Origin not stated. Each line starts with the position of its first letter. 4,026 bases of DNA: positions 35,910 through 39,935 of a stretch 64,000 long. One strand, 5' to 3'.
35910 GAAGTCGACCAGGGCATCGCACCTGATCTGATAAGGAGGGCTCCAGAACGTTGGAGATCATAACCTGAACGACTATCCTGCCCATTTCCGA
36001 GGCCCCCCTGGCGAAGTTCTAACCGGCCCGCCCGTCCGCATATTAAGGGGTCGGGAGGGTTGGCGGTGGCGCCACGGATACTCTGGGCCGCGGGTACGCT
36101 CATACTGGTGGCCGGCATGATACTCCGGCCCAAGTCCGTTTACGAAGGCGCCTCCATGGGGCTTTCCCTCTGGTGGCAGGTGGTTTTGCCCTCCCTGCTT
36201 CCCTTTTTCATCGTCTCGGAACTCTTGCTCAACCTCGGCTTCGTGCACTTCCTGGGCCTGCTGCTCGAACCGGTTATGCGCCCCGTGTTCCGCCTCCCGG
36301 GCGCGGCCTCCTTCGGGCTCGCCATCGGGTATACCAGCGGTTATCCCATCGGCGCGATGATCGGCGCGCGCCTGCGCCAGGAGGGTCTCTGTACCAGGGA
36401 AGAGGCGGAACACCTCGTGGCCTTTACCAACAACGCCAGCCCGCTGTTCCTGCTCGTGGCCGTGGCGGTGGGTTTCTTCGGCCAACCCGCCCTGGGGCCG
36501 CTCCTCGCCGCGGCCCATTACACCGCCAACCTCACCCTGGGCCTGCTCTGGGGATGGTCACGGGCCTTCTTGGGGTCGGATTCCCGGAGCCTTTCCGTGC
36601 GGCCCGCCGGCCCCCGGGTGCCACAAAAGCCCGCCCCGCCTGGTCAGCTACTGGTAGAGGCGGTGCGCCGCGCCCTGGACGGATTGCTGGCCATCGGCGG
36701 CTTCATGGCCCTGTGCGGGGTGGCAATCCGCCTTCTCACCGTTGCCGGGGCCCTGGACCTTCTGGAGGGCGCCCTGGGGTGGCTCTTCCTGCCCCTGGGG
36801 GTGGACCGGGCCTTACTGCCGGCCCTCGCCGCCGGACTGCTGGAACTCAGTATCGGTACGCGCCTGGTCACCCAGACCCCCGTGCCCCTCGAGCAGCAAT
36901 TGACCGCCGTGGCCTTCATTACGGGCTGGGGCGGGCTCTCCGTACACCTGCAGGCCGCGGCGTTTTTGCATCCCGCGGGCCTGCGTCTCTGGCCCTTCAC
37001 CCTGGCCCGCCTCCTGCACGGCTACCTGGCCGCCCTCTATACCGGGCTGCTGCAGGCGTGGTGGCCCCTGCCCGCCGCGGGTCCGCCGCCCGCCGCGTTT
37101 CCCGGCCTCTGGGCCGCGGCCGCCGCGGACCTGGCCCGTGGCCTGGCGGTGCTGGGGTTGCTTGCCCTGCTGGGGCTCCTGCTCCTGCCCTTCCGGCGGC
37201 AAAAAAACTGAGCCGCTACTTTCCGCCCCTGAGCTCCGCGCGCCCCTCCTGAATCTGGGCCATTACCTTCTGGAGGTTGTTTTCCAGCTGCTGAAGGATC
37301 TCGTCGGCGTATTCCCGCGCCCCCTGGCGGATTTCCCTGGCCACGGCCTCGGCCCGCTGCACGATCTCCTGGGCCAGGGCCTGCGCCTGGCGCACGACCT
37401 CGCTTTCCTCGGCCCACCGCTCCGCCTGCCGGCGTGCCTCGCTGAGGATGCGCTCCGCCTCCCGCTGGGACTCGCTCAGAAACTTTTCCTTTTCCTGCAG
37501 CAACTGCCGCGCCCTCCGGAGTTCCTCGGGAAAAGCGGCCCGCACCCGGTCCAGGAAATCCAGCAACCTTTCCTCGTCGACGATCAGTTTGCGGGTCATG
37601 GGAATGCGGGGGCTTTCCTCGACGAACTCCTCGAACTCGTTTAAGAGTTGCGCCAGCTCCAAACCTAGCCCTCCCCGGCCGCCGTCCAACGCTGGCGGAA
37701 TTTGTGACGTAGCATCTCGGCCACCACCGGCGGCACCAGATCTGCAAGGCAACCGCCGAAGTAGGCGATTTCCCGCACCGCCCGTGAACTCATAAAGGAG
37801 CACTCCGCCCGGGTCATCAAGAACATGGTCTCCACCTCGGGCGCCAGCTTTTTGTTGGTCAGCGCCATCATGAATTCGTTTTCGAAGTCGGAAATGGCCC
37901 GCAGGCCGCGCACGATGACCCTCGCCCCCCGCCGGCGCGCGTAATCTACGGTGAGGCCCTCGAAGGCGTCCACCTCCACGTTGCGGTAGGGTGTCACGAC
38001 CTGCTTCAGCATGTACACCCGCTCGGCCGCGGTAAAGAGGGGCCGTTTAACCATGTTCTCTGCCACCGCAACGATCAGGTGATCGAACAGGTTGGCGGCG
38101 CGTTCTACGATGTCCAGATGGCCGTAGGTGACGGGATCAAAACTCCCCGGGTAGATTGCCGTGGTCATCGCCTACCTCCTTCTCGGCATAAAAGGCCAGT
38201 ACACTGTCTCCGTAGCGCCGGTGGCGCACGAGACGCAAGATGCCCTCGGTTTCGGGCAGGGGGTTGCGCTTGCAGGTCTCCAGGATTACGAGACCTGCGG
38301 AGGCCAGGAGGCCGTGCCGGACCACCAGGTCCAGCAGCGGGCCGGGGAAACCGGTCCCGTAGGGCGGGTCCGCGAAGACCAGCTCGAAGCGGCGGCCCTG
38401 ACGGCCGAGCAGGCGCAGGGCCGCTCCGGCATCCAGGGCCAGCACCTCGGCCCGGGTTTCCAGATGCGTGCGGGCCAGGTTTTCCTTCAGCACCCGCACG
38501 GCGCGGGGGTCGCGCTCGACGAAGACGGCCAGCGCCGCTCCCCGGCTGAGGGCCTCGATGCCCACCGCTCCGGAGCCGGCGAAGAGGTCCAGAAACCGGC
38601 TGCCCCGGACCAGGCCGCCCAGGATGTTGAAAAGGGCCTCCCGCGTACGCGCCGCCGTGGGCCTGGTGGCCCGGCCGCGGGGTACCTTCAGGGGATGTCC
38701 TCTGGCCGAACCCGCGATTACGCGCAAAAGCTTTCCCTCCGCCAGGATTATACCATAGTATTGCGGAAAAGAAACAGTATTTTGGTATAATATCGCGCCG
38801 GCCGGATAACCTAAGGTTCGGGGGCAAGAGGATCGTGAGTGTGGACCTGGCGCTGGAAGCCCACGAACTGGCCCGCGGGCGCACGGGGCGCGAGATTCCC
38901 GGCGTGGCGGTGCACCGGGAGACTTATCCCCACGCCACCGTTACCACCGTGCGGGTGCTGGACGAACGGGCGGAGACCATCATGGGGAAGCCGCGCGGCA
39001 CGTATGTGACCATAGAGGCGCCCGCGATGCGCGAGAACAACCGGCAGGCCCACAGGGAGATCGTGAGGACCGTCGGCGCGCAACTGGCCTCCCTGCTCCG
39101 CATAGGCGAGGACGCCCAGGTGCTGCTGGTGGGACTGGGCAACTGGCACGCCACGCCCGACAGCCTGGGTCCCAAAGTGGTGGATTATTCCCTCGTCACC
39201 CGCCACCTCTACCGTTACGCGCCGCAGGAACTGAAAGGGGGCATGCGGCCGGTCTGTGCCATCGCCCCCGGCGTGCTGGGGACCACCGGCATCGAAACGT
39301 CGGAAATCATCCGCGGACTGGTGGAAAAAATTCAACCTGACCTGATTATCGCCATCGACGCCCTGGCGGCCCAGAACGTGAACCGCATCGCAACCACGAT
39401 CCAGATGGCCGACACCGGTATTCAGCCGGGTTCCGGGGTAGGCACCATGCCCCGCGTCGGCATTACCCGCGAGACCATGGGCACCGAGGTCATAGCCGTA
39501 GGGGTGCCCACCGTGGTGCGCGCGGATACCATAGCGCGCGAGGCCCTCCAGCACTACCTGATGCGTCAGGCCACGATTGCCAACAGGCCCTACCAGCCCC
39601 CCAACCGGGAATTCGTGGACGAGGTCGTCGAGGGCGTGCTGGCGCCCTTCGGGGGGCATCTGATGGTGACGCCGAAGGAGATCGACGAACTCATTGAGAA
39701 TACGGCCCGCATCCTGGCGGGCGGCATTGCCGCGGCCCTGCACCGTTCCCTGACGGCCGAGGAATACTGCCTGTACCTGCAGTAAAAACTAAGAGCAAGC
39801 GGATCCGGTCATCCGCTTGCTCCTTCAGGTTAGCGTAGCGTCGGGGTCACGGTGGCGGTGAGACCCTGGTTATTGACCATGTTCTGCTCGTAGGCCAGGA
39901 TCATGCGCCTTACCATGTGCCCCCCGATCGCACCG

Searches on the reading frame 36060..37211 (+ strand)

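Call 67: search_protein_families(library=pfam, proteins=[window:36060-37211:+], max_evalue=0.00001)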
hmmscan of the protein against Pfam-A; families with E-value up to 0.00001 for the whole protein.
window:36060-37211:+ (383 aa): 1 family
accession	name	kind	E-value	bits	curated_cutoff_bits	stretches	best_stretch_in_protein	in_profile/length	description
PF07670.19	Gate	-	5.3e-18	65.8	29.6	1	41-142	3-103/104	Nucleoside recognition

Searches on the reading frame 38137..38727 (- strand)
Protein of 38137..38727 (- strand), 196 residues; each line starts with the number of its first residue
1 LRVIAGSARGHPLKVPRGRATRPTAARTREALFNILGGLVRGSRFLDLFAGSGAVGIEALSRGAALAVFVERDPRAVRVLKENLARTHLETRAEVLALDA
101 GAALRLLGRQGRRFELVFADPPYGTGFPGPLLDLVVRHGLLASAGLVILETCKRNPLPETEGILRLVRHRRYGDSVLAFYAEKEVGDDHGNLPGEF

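Call 67: search_protein_families(library=pfam, proteins=[window:38137-38727:-], max_evalue=0.00001)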
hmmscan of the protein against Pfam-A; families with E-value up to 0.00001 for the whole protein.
window:38137-38727:- (196 aa): 1 family
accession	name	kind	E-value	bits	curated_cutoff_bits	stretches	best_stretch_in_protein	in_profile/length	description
PF03602.21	Cons_hypoth95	-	2.6e-53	180.8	24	1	1-180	1-181/182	Conserved hypothetical protein 95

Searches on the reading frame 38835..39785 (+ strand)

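Call 67: search_protein_families(library=pfam, proteins=[window:38835-39785:+], max_evalue=0.00001)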
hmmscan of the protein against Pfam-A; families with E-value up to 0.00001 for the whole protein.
window:38835-39785:+ (316 aa): 1 family
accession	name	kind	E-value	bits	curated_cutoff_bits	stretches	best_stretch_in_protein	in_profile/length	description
PF03418.19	Peptidase_A25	-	2.7e-89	300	27.8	2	7-242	2-243/353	Germination protease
